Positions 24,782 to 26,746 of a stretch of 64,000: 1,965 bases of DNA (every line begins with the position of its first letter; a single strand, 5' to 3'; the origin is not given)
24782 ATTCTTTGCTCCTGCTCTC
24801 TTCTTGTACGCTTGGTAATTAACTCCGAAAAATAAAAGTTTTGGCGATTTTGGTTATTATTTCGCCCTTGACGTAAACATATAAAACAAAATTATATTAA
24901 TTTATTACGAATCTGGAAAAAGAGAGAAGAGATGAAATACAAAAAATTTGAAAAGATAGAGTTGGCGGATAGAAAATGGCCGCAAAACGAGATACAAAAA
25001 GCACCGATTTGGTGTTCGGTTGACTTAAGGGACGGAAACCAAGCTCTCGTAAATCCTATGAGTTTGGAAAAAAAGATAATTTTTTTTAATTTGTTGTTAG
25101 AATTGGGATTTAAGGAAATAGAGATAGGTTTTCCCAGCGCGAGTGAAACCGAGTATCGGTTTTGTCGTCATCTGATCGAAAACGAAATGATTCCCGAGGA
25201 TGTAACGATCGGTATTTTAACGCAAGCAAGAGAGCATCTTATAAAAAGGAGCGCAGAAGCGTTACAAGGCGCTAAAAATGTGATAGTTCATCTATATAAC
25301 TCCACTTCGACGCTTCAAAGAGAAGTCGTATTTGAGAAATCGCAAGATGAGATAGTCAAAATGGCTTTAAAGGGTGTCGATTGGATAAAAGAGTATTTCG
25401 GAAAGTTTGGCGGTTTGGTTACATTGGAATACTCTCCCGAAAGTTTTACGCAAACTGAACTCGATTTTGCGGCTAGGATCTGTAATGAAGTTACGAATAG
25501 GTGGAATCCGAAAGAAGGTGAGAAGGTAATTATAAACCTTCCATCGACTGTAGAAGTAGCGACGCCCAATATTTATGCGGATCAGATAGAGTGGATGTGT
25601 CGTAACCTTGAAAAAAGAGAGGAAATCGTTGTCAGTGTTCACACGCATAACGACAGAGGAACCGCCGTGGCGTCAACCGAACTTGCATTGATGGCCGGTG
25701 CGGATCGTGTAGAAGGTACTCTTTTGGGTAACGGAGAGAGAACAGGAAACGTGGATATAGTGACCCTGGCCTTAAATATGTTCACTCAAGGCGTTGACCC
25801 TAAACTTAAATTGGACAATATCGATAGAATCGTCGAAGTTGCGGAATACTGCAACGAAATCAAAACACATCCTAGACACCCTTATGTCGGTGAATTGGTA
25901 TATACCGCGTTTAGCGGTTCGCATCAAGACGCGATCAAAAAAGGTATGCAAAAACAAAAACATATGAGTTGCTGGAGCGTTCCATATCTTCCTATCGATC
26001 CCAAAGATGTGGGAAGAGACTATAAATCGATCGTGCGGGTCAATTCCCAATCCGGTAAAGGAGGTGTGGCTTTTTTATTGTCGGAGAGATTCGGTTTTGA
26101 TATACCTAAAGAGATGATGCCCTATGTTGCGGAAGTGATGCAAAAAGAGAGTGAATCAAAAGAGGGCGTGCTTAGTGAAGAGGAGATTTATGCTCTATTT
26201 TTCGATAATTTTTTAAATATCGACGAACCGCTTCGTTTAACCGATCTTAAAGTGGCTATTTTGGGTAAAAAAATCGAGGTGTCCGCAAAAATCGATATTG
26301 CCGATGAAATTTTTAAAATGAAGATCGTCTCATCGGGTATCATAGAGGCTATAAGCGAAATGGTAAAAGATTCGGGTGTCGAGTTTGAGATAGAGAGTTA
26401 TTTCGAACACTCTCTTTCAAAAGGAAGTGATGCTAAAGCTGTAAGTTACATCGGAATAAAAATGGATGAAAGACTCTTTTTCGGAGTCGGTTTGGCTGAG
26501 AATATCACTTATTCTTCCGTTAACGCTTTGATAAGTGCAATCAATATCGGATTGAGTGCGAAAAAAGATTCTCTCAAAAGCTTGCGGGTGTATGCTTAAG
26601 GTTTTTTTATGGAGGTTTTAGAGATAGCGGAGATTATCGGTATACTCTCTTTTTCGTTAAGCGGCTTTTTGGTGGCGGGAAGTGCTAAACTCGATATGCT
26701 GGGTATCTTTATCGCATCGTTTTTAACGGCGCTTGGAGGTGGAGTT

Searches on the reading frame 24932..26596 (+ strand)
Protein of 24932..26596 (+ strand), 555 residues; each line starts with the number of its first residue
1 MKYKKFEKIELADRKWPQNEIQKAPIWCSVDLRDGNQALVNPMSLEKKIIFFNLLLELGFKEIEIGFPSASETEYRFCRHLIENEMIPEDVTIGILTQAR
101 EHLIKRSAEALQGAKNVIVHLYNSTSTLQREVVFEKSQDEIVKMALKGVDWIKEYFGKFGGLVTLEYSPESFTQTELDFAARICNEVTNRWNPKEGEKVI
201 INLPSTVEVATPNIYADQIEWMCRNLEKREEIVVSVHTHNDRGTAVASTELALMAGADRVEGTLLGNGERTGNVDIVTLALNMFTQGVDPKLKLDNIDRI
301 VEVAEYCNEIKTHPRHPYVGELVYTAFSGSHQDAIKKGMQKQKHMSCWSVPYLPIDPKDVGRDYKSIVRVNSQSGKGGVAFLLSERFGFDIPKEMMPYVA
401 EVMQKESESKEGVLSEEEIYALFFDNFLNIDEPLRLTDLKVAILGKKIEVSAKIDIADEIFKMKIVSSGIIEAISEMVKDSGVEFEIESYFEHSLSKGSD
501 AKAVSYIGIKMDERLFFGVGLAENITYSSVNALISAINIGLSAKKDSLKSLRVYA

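Call 6: find_related_loci(query=window:24932-26596:+, collection=genome_contigs, flank=3000)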
Query window:24932-26596:+ (555 aa) in genome_contigs; peptide patterns used: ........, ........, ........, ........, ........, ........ (x = any residue, [..] = any of these).
600 stretches matched a pattern (row limit reached: there are more); 598 encode a relative of the query (tblastn E <= 1e-3); the best 80 are kept; 80 distinct loci.
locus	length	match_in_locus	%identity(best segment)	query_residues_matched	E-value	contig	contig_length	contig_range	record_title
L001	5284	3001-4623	57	2-538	0e+0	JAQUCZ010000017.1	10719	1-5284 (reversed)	MAG: Sulfurimonadaceae bacterium isolate STCSWMC_142 NODE_18464_length_10719_cov_5.837802_ST_CSWMC, whole genome shotgun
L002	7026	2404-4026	55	2-538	0e+0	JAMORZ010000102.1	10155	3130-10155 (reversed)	MAG: Sulfurimonas sp. isolate 4561-384_metabat1_scaf2bin.005_VB 4562-384_scaffold_2962_c1, whole genome shotgun sequence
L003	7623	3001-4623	56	2-538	0e+0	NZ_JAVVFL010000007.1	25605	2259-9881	MAG: Sulfurimonas sp. isolate TamC13-46 NODE_1631_length_25605_cov_5.042975, whole genome shotgun sequence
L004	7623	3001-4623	57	2-538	0e+0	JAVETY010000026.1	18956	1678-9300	MAG: Sulfurimonadaceae bacterium isolate BF2_26 NODE_1459_length_18975_cov_3.671223_Biofilm2, whole genome shotgun seque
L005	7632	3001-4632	55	2-538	0e+0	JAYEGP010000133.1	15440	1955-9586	MAG: Campylobacterota bacterium isolate MAG243 MAG243_133, whole genome shotgun sequence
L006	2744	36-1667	56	2-538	0e+0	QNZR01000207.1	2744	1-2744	MAG: Sulfurimonas sp. isolate MAG 17 Ga0232639_1015781, whole genome shotgun sequence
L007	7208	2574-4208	56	2-542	0e+0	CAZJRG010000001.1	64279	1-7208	MAG TPA_asm: uncultured Sulfurimonas sp. isolate binchicken_co79_198 genome assembly, contig: NODE_322_length_64279_cov_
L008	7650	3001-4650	55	2-547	0e+0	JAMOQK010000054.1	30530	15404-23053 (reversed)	MAG: Sulfurimonas sp. isolate 4559-240_metabat2_scaf2bin.078 4559-240_scaffold_448_c2, whole genome shotgun sequence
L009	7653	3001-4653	53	2-545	0e+0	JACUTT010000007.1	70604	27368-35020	MAG: Campylobacterales bacterium isolate Kmv12 NODE_127_length_70604_cov_161.401395, whole genome shotgun sequence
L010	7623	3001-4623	56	2-538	0e+0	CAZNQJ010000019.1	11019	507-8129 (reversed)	MAG TPA_asm: uncultured Campylobacterales bacterium isolate binchicken_co150_594 genome assembly, contig: NODE_14422_len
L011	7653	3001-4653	53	1-538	0e+0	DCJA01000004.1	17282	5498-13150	MAG TPA_asm: Lachnospiraceae bacterium UBA1712 UBA1712_contig_13089, whole genome shotgun sequence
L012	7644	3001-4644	55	2-542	0e+0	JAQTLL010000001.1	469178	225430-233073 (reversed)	MAG: Sulfuricurvum sp. isolate STA_16 NODE_19_length_469178_cov_277.202294_Sandtown_A, whole genome shotgun sequence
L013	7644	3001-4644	55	2-542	0e+0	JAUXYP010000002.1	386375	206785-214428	MAG: Sulfuricurvum sp. isolate C18_concoct.bin.190 C18_k141_451222, whole genome shotgun sequence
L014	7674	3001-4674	53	1-544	0e+0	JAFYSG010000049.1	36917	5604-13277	MAG: Lachnospiraceae bacterium isolate RGIG7375 Water_buffalos_Cecum-5__c338356, whole genome shotgun sequence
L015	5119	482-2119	54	2-538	0e+0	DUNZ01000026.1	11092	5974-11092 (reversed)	MAG TPA_asm: Clostridiales bacterium isolate AS08sgBPME_126 20768_AS08, whole genome shotgun sequence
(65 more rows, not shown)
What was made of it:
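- Tried and rejected: Genome-collection scan with LeuA (call 6).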

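Call 9: find_homologous_proteins(query=window:24932-26596:+, max_evalue=1e-100)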
Query window:24932-26596:+ (555 aa): 8000 proteins with E <= 1e-100 among 8000 candidates; the best 120 are listed.
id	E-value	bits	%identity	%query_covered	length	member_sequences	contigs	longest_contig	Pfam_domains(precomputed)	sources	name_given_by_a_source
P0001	0.0e+0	1240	100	100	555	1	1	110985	PF00682.26,PF08502.16,PF22615.2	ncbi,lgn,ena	-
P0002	2.4e-297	1005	78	100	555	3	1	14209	PF00682.26,PF08502.16,PF22615.2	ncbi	-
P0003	1.5e-270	917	72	100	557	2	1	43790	PF00682.26,PF08502.16,PF22615.2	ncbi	-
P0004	2.3e-265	899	58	99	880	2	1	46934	PF00682.26,PF08502.16,PF22615.2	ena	-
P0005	1.5e-259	880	70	98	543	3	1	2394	PF00682.26,PF08502.16,PF22615.2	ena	-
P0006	1.3e-256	871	69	98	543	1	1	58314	PF00682.26,PF08502.16,PF22615.2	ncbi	-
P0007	4.5e-256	869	69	98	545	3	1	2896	PF00682.26,PF08502.16,PF22615.2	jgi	jgi:2-isopropylmalate synthase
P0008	7.3e-256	868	70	99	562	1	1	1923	PF00682.26,PF08502.16,PF22615.2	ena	-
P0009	3.4e-254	863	69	98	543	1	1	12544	PF00682.26,PF08502.16,PF22615.2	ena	-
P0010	6.6e-253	858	69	99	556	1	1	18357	PF00682.26,PF08502.16,PF22615.2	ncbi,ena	-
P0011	7.9e-253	858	69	98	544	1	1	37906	PF00682.26,PF08502.16,PF22615.2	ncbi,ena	-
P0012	4.7e-252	855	68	97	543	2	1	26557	PF00682.26,PF08502.16,PF22615.2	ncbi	-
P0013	1.5e-251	854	69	98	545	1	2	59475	PF00682.26,PF08502.16,PF22615.2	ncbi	-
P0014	2.7e-250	850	67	98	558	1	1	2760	PF00682.26,PF08502.16,PF22615.2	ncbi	-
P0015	6.8e-249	845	67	98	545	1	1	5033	PF00682.26,PF08502.16,PF22615.2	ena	-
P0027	3.1e-243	826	67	98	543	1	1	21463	PF00682.26,PF08502.16,PF22615.2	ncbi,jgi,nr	ncbi:MAG: 2-isopropylmalate synthase [Sulfurospirillum sp.]|nr:MAG: 2-isopropylmalate synthase [Sulf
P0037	6.7e-239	812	65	97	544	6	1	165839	PF00682.26,PF08502.16,PF22615.2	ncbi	-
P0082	1.1e-229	782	63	97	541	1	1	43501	PF00682.26,PF08502.16,PF22615.2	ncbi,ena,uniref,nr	ncbi:MAG: 2-isopropylmalate synthase (EC [uncultured Sulfurovum sp.]|uniref:2-isopropylmalate syntha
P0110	1.2e-226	772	64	97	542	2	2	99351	PF00682.26,PF08502.16,PF22615.2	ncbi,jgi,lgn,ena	-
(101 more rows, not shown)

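Call 10: find_encoding_contigs(protein=P0002, flank=2500, max_places=3)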
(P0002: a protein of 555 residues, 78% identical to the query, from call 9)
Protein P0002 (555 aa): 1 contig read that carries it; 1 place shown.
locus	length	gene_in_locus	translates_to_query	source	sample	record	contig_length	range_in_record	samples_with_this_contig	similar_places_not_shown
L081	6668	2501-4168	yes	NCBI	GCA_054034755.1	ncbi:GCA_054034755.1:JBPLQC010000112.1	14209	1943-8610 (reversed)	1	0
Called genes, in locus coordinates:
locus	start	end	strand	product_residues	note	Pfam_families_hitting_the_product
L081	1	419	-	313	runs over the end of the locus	PF14559:TPR_19 (faint)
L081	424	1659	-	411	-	PF16963:PelD_GGDEF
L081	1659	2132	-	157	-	-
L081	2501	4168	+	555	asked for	PF00682:HMGL-like, PF22615:IPMS_D2, PF08502:LeuA_dimer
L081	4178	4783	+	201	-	PF03458:Gly_transporter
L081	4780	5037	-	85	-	-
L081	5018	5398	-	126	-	PF02561:FliS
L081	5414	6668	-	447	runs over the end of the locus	PF02465:FliD_N, PF07195:FliD_C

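Call 11: find_encoding_contigs(protein=P0003, flank=2500, max_places=3)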
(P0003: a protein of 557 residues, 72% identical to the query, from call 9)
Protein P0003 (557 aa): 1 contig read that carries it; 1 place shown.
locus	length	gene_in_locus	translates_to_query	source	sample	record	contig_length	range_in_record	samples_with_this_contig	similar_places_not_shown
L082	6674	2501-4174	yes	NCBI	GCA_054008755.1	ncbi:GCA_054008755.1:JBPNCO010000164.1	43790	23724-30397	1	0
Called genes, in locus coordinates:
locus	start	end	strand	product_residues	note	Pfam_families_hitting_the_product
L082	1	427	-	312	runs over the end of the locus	-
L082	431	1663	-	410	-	PF16963:PelD_GGDEF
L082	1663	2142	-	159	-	-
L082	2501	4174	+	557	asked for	PF00682:HMGL-like, PF22615:IPMS_D2, PF08502:LeuA_dimer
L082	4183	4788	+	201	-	PF03458:Gly_transporter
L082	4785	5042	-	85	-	-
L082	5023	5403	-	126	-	PF02561:FliS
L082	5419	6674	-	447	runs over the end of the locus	PF02465:FliD_N, PF07196:Flagellin_IN (faint), PF07195:FliD_C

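Call 12: find_encoding_contigs(protein=P0001, flank=2500, max_places=3)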
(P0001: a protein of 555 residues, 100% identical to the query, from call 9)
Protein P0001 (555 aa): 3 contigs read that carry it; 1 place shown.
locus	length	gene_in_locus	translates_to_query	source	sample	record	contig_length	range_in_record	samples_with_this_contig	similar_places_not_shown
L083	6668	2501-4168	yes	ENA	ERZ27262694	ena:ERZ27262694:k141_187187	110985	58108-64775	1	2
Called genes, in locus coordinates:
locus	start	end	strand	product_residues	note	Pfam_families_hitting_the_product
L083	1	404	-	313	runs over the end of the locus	PF14559:TPR_19 (faint)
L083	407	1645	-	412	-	PF16963:PelD_GGDEF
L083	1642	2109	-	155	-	-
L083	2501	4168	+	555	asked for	PF00682:HMGL-like, PF22615:IPMS_D2, PF08502:LeuA_dimer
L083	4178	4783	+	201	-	PF03458:Gly_transporter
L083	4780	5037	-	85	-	-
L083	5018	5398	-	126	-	PF02561:FliS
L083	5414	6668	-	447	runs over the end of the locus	PF02465:FliD_N, PF07196:Flagellin_IN (weak), PF07195:FliD_C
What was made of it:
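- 24932..26599 (+): leuA, long-form 2-isopropylmalate synthase (555 aa). Pfam families are HMGL-like, IPMS_D2 and LeuA_dimer (calls 9, 12).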

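Call 15: find_encoding_contigs(protein=P0006, flank=2500, max_places=2)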
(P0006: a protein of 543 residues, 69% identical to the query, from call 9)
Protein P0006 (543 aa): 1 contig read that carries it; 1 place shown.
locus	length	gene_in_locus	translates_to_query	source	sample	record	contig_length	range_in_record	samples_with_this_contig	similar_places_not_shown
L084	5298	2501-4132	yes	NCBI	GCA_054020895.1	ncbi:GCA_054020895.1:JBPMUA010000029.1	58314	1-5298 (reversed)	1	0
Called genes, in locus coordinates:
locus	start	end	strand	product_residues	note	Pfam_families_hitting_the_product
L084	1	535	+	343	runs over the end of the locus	PF02636:Methyltransf_28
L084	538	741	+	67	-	PF02597:ThiS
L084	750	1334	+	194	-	PF13576:Pentapeptide_3 (weak), PF13599:Pentapeptide_4, PF00805:Pentapeptide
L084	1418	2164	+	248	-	PF18911:PKD_4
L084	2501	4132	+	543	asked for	PF00682:HMGL-like, PF22615:IPMS_D2, PF08502:LeuA_dimer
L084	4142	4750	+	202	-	PF03458:Gly_transporter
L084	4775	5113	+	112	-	PF03960:ArsC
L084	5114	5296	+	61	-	?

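Call 16: find_encoding_contigs(protein=P0010, flank=2500, max_places=2)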
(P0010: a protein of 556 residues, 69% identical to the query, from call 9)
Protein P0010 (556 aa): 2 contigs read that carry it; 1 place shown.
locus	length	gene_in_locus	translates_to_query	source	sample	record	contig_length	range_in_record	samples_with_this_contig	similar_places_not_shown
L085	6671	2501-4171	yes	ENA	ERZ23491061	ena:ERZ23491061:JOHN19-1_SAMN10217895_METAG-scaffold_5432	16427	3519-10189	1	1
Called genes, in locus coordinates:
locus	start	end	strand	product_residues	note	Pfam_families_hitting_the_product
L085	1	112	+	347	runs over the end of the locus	PF02636:Methyltransf_28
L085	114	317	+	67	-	PF02597:ThiS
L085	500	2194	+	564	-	-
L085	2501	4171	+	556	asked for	PF00682:HMGL-like, PF22615:IPMS_D2, PF08502:LeuA_dimer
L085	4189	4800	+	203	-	PF03458:Gly_transporter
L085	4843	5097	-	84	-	-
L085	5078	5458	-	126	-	PF02561:FliS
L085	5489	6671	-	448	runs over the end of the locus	PF02465:FliD_N, PF07195:FliD_C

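Call 17: find_encoding_contigs(protein=P0013, flank=2500, max_places=2)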
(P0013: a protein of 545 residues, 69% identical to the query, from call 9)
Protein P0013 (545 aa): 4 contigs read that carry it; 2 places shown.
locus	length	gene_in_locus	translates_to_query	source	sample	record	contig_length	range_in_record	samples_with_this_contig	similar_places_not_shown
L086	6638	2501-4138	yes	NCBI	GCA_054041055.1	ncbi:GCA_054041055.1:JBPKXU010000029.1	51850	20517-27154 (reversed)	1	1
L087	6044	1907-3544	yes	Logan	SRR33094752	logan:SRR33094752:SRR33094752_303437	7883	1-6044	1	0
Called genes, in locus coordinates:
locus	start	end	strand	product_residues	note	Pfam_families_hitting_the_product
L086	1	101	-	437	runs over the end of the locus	PF01225:Mur_ligase, PF08245:Mur_ligase_M (weak), PF02875:Mur_ligase_C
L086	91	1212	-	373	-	PF00155:Aminotran_1_2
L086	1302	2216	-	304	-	PF18985:DUF5718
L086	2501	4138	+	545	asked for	PF00682:HMGL-like, PF22615:IPMS_D2, PF08502:LeuA_dimer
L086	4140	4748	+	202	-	PF03458:Gly_transporter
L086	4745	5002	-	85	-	-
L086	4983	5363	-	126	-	PF02561:FliS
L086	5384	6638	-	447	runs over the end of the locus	PF02465:FliD_N, PF07196:Flagellin_IN (weak), PF07195:FliD_C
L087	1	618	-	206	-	?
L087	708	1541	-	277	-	PF18985:DUF5718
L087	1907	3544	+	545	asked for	PF00682:HMGL-like, PF22615:IPMS_D2, PF08502:LeuA_dimer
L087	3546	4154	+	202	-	PF03458:Gly_transporter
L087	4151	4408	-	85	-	-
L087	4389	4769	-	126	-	PF02561:FliS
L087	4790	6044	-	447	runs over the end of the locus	PF02465:FliD_N, PF07196:Flagellin_IN (weak), PF07195:FliD_C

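Call 19: find_encoding_contigs(protein=P0027, flank=1500, max_places=2)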
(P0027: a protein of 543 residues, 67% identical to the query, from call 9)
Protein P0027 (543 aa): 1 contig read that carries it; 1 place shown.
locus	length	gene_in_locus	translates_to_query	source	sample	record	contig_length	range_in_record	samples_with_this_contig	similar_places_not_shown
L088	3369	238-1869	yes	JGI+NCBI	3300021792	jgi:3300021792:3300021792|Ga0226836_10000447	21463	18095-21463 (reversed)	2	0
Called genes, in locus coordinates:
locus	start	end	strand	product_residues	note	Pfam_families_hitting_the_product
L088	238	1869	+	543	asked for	PF00682:HMGL-like, PF22615:IPMS_D2, PF08502:LeuA_dimer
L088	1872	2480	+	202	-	PF03458:Gly_transporter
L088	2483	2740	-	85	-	-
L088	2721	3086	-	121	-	PF02561:FliS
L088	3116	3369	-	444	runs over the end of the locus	PF02465:FliD_N, PF07195:FliD_C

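Call 20: find_encoding_contigs(protein=P0037, flank=1500, max_places=2)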
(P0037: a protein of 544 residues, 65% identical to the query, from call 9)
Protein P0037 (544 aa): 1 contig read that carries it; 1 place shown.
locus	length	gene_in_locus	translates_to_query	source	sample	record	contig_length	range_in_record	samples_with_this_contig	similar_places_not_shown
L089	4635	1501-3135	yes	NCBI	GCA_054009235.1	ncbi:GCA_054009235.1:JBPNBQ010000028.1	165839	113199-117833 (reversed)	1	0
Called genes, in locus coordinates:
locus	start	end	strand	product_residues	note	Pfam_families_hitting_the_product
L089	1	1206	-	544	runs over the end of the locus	PF02878:PGM_PMM_I, PF02879:PGM_PMM_II, PF02880:PGM_PMM_III, PF00408:PGM_PMM_IV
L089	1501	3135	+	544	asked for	PF00682:HMGL-like, PF22615:IPMS_D2, PF08502:LeuA_dimer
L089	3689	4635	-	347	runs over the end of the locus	PF02807:ATP-gua_PtransN, PF00217:ATP-gua_Ptrans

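Call 21: find_encoding_contigs(protein=P0082, flank=1500, max_places=2)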
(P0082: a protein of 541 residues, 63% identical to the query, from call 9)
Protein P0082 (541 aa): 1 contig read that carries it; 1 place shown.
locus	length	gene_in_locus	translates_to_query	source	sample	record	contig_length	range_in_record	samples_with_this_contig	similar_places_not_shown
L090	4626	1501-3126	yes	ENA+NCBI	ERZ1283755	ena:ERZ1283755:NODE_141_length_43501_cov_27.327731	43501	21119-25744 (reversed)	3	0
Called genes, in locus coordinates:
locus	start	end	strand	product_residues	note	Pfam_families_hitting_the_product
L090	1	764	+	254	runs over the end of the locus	PF05430:Methyltransf_30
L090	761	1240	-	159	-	PF00293:NUDIX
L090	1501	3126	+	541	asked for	PF00682:HMGL-like, PF22615:IPMS_D2, PF08502:LeuA_dimer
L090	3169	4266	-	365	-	PF16403:Bact_surface_Ig-like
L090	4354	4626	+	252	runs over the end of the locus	PF04055:Radical_SAM (faint)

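Call 22: find_encoding_contigs(protein=P0110, flank=1500, max_places=2)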
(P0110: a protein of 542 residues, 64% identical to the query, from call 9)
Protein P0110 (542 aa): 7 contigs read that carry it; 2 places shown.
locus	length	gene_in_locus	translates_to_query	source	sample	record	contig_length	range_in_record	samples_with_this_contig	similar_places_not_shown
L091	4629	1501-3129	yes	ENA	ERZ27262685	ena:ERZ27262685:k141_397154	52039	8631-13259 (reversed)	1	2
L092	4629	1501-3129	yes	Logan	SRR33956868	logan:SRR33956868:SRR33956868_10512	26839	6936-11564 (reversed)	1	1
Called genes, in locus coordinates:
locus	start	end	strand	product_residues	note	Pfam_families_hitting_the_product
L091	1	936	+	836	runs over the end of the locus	PF00270:DEAD, PF04851:ResIII, PF00271:Helicase_C, PF08482:HrpB_C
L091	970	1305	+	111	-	-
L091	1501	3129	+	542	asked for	PF00682:HMGL-like, PF22615:IPMS_D2, PF08502:LeuA_dimer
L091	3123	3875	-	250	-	PF06629:MipA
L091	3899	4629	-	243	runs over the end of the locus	-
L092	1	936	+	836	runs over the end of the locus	PF00270:DEAD, PF04851:ResIII, PF00271:Helicase_C, PF08482:HrpB_C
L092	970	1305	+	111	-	-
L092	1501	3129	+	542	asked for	PF00682:HMGL-like, PF22615:IPMS_D2, PF08502:LeuA_dimer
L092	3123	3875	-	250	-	PF06629:MipA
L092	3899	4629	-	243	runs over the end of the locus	-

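Call 35: find_encoding_contigs(protein=P0011, flank=1500, max_places=2)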
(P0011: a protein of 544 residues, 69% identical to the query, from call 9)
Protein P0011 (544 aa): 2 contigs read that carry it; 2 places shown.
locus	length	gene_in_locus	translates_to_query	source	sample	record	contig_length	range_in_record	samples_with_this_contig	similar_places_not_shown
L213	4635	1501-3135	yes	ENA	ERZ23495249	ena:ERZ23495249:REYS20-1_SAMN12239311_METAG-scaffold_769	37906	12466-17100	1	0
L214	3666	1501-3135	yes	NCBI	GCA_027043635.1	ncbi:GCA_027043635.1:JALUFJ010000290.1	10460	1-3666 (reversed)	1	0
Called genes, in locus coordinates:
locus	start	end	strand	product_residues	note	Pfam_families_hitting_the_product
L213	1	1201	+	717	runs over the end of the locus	PF13855:LRR_8 (weak), PF23598:LRR_14, PF13855:LRR_8, PF12799:LRR_4, PF13855:LRR_8 (weak), PF23598:LRR_14, PF23598:LRR_14, PF23598:LRR_14, +10 more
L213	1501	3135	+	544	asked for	PF00682:HMGL-like, PF22615:IPMS_D2, PF08502:LeuA_dimer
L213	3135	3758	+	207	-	PF03458:Gly_transporter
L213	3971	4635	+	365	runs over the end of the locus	-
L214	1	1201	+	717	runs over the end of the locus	PF13855:LRR_8 (weak), PF23598:LRR_14, PF13855:LRR_8, PF12799:LRR_4, PF13855:LRR_8 (weak), PF23598:LRR_14, PF23598:LRR_14, PF23598:LRR_14, +10 more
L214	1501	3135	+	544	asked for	PF00682:HMGL-like, PF22615:IPMS_D2, PF08502:LeuA_dimer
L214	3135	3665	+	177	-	?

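Call 36: find_encoding_contigs(protein=P0012, flank=1500, max_places=2)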
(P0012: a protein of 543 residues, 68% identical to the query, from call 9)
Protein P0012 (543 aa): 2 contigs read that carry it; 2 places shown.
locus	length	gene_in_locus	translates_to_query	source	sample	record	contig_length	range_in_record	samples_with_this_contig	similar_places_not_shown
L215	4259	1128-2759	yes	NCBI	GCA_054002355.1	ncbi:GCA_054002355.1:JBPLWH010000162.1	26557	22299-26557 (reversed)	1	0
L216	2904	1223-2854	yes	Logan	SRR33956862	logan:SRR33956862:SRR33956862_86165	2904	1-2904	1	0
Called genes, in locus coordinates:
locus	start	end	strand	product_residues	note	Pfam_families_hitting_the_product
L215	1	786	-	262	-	?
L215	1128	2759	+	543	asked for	PF00682:HMGL-like, PF22615:IPMS_D2, PF08502:LeuA_dimer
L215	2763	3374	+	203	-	PF03458:Gly_transporter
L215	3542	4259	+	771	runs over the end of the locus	PF12245:Big_3_2 (faint), PF02494:HYR (faint), PF15418:DUF4625 (faint), PF16403:Bact_surface_Ig-like, PF07523:Big_3 (faint), PF16403:Bact_surface_Ig-like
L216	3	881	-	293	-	?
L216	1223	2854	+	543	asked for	PF00682:HMGL-like, PF22615:IPMS_D2, PF08502:LeuA_dimer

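Call 46: search_protein_families(library=ncbifam, proteins=[window:24932-26596:+], max_evalue=0.00001)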
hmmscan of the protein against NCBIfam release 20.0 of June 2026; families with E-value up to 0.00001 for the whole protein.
window:24932-26596:+ (555 aa): 18 families
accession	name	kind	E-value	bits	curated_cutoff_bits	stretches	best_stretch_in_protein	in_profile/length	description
NF002991.1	PRK03739.1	subfamily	1.2e-239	796.6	455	1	2-538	4-549/550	2-isopropylmalate synthase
TIGR00970.1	leuA_yeast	equivalog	4.2e-205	682.5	697.4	1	2-538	4-560/564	2-isopropylmalate synthase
NF011420.0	PRK14847.1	equivalog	1.8e-121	405.1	604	1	2-319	8-328/333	2-isopropylmalate synthase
NF002086.0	PRK00915.1-3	equivalog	1.9e-63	214.7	532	1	31-546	13-507/516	2-isopropylmalate synthase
NF042434.1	IPMS_Lepto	equivalog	2.5e-62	211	500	1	23-410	4-373/374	2-isopropylmalate synthase LeuA2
TIGR00973.1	leuA_bact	equivalog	6.4e-58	196.4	598.7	1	31-538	8-494/494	2-isopropylmalate synthase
NF002088.0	PRK00915.1-5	equivalog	3.2e-56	190.9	697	1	31-544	10-502/514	2-isopropylmalate synthase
NF002084.0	PRK00915.1-1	equivalog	1.8e-52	178.6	748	1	30-545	10-504/523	2-isopropylmalate synthase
NF002087.0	PRK00915.1-4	equivalog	5.2e-51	173.7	729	1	31-539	13-501/516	2-isopropylmalate synthase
NF002085.0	PRK00915.1-2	subfamily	3.5e-49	167.9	517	1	31-543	20-502/504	2-isopropylmalate synthase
TIGR02090.1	LEU1_arch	subfamily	3e-43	148.3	484.75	1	31-408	7-349/363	isopropylmalate/citramalate/homocitrate synthases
NF041069.1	IPMS_Sufob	equivalog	3e-31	109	600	1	31-413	7-356/371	isopropylmalate synthase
TIGR02146.1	LysS_fung_arch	equivalog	8.1e-31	107.5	413.55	1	32-368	6-310/344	homocitrate synthase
TIGR02660.1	nifV_homocitr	equivalog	3.1e-29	102.4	462.9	1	30-422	7-364/365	homocitrate synthase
TIGR00977.1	citramal_synth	equivalog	2.4e-27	95.4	450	1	31-544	8-520/526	citramalate synthase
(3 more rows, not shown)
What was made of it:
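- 24932..26599 (+): TIGR00970 (leuA_yeast) scores 682.5 bits, just under its cutoff of 697.4 (call 46).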
